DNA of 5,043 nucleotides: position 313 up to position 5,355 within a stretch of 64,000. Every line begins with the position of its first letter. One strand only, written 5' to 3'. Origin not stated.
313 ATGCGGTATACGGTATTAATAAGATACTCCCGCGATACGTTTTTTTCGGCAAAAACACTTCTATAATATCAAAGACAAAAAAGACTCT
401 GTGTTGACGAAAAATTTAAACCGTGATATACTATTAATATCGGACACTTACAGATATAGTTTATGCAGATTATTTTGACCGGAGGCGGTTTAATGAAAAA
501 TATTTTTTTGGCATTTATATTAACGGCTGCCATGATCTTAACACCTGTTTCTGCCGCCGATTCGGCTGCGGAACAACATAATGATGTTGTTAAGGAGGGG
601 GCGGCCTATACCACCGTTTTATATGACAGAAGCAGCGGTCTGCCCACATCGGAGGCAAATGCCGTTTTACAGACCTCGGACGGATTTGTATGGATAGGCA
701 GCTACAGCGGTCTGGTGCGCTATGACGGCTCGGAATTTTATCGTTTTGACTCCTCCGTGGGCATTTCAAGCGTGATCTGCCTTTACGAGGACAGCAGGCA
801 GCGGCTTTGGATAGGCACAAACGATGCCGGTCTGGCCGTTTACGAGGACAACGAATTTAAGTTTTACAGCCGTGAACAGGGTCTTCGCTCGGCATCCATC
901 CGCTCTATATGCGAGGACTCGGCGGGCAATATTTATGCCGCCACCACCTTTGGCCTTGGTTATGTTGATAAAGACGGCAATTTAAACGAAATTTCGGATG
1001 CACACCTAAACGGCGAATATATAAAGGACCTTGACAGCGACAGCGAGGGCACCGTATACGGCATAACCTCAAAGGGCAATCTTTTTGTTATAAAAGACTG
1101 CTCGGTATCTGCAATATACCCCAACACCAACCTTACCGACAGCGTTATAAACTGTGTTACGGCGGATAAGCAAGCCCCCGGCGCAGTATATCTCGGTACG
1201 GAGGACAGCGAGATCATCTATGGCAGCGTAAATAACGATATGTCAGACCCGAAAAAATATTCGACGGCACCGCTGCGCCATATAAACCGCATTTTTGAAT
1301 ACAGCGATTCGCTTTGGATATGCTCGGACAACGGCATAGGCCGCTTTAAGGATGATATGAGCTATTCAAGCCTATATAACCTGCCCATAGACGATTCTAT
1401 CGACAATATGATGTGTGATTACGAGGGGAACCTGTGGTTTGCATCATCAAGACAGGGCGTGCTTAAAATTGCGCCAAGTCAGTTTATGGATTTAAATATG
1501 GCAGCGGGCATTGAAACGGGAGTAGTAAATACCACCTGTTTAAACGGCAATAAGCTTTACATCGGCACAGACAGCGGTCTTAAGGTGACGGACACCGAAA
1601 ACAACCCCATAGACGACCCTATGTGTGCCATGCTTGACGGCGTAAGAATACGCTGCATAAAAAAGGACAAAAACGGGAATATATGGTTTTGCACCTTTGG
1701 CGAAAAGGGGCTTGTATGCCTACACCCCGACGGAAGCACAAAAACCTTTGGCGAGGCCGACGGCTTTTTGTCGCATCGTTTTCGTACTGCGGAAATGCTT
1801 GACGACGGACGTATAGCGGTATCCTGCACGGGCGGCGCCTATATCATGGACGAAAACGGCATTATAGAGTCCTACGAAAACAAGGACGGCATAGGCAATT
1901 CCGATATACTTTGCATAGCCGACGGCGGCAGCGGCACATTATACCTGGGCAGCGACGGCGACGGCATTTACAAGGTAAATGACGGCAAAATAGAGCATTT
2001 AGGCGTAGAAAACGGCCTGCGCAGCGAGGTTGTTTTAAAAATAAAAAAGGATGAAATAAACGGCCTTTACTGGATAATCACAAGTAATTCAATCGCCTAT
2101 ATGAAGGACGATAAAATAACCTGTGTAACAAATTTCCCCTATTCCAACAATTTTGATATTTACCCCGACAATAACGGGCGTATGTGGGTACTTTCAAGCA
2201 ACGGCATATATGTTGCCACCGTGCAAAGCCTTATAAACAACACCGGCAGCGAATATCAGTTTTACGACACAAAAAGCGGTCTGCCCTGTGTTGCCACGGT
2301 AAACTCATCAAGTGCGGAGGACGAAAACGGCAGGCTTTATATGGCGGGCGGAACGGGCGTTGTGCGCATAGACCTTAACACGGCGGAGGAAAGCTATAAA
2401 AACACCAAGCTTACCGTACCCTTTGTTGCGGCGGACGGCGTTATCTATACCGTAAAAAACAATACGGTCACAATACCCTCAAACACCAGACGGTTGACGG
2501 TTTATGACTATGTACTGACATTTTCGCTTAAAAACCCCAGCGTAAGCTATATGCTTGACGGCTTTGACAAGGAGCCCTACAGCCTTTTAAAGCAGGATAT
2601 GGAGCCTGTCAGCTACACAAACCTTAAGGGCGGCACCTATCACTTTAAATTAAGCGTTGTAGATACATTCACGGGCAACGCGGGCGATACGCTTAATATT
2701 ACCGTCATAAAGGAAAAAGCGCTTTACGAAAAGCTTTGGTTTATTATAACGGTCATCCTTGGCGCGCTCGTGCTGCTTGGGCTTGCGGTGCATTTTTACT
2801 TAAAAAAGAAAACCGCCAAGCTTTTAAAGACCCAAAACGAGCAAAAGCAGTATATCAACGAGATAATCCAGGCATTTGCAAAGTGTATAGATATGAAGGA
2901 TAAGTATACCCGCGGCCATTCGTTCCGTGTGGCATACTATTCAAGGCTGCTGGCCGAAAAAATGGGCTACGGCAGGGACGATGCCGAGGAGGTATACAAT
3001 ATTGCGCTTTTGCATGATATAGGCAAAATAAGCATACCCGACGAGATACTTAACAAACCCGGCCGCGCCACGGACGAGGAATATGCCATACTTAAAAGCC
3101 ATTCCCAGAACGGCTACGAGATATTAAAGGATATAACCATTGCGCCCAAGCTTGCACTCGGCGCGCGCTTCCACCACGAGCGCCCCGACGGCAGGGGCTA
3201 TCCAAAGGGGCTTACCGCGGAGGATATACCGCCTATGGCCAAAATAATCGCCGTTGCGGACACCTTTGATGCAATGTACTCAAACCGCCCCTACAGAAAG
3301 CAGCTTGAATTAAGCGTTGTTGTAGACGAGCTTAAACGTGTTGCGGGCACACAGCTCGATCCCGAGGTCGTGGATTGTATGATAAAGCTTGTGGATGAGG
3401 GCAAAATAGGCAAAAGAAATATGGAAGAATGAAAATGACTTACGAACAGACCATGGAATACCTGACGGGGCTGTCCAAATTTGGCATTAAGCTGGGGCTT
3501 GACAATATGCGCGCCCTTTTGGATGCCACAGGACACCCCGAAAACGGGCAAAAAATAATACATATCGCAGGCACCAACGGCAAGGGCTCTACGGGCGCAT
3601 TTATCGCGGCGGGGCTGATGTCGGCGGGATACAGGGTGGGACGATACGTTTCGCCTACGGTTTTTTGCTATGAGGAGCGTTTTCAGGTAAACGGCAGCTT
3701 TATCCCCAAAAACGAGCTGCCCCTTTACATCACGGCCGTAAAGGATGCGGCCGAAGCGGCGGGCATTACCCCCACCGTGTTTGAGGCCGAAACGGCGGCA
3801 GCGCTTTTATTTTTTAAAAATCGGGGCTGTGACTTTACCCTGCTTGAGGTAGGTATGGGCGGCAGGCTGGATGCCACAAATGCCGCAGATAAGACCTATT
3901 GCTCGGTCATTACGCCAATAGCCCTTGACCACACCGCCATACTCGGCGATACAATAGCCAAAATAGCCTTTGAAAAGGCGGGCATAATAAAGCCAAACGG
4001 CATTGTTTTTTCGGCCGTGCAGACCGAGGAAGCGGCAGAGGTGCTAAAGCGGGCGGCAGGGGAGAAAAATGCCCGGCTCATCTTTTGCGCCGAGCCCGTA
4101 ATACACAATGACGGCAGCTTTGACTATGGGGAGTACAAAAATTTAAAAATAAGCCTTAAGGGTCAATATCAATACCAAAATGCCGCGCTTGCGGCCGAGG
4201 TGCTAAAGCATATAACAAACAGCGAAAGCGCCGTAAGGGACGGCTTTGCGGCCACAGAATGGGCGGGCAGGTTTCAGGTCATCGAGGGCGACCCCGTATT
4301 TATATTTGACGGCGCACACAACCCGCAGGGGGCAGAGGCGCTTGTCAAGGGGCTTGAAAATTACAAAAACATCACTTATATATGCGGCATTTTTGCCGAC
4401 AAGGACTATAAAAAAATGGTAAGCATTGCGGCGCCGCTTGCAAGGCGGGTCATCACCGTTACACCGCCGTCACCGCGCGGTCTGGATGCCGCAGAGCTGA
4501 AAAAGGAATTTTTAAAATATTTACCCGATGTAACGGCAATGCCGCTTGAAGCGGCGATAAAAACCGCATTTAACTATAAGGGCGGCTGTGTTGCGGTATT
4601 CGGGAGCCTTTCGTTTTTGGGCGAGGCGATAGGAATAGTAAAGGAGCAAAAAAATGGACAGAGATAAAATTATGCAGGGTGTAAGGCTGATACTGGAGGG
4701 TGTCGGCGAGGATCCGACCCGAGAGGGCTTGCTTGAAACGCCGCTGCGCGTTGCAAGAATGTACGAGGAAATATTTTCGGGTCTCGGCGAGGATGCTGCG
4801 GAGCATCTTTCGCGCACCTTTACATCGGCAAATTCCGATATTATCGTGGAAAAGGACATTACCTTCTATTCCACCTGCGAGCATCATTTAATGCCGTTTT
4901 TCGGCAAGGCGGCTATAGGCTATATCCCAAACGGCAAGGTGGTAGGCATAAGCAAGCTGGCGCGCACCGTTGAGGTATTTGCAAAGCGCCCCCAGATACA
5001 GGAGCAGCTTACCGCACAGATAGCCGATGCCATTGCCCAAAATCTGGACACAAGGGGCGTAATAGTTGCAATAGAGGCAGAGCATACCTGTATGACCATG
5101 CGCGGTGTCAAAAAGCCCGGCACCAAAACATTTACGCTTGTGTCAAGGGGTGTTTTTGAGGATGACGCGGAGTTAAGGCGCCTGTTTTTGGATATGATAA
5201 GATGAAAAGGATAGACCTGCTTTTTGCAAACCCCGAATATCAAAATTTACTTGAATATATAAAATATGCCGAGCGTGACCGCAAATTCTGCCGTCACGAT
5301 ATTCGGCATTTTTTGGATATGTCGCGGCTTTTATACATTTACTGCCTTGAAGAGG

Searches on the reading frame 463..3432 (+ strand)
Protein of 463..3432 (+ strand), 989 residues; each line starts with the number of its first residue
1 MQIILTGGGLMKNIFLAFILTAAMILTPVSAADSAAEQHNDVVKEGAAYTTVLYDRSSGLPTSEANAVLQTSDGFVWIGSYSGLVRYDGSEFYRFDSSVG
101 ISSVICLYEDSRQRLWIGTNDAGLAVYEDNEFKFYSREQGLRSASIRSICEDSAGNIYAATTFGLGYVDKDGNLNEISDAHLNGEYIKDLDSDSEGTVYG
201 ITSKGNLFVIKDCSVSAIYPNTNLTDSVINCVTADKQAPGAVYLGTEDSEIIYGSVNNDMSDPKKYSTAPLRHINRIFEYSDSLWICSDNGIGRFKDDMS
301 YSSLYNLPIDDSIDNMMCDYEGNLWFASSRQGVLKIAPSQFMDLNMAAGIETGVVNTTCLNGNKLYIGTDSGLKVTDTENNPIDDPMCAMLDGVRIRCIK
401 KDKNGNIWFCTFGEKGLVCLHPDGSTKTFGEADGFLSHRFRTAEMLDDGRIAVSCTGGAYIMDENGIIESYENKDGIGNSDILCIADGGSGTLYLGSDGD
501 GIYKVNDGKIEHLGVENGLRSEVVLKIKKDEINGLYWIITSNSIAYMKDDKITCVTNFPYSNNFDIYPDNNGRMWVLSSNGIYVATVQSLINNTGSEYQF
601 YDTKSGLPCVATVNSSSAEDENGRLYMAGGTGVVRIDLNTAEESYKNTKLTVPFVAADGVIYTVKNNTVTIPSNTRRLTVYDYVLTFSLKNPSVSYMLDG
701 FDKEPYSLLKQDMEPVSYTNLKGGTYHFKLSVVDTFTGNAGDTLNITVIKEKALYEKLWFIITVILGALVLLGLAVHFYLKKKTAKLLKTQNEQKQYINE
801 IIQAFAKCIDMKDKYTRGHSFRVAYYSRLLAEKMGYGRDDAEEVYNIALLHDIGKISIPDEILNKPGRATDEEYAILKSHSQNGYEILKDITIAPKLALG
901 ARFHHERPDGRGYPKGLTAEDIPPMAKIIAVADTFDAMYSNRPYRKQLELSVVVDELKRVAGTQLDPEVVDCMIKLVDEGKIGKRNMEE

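Call 47: search_protein_families(library=pfam, proteins=[window:463-3432:+], max_evalue=0.00001)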
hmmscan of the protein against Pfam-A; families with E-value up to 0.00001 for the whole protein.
window:463-3432:+ (989 aa): 4 families
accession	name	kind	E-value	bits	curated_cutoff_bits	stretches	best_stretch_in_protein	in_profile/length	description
PF13487.12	HD_5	-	5.3e-33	114.6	27.2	1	805-969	3-170/170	HD domain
PF07494.17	Reg_prop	-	7e-27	90.5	20.4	0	102-121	5-24/24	Two component regulator propeller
PF01966.28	HD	-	1.5e-23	83.7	22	1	818-938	3-116/116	HD domain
PF21544.3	PorZ_N_b_propeller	-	9.8e-07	29.6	27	0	622-677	88-146/154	TSS9, PorZ, N-terminal beta-propeller domain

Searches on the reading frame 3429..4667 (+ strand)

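Call 47: search_protein_families(library=pfam, proteins=[window:3429-4667:+], max_evalue=0.00001)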
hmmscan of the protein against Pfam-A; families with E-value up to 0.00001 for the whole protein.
window:3429-4667:+ (412 aa): 2 families
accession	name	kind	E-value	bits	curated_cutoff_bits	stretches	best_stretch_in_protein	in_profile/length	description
PF02875.26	Mur_ligase_C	-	2.6e-15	57.8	28.4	1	280-393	1-126/127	Mur ligase, glutamate ligase domain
PF08245.18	Mur_ligase_M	-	6.6e-07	29.9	24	0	46-258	1-199/200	Mur ligase middle domain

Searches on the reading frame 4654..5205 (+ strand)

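Call 48: search_protein_families(library=pfam, proteins=[window:4654-5205:+], max_evalue=0.00001)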
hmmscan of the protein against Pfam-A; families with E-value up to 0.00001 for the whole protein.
window:4654-5205:+ (183 aa): 1 family
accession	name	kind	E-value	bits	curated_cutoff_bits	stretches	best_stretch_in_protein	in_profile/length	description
PF01227.27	GTP_cyclohydroI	-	4.3e-74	248.3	27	1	8-182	3-178/179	GTP cyclohydrolase I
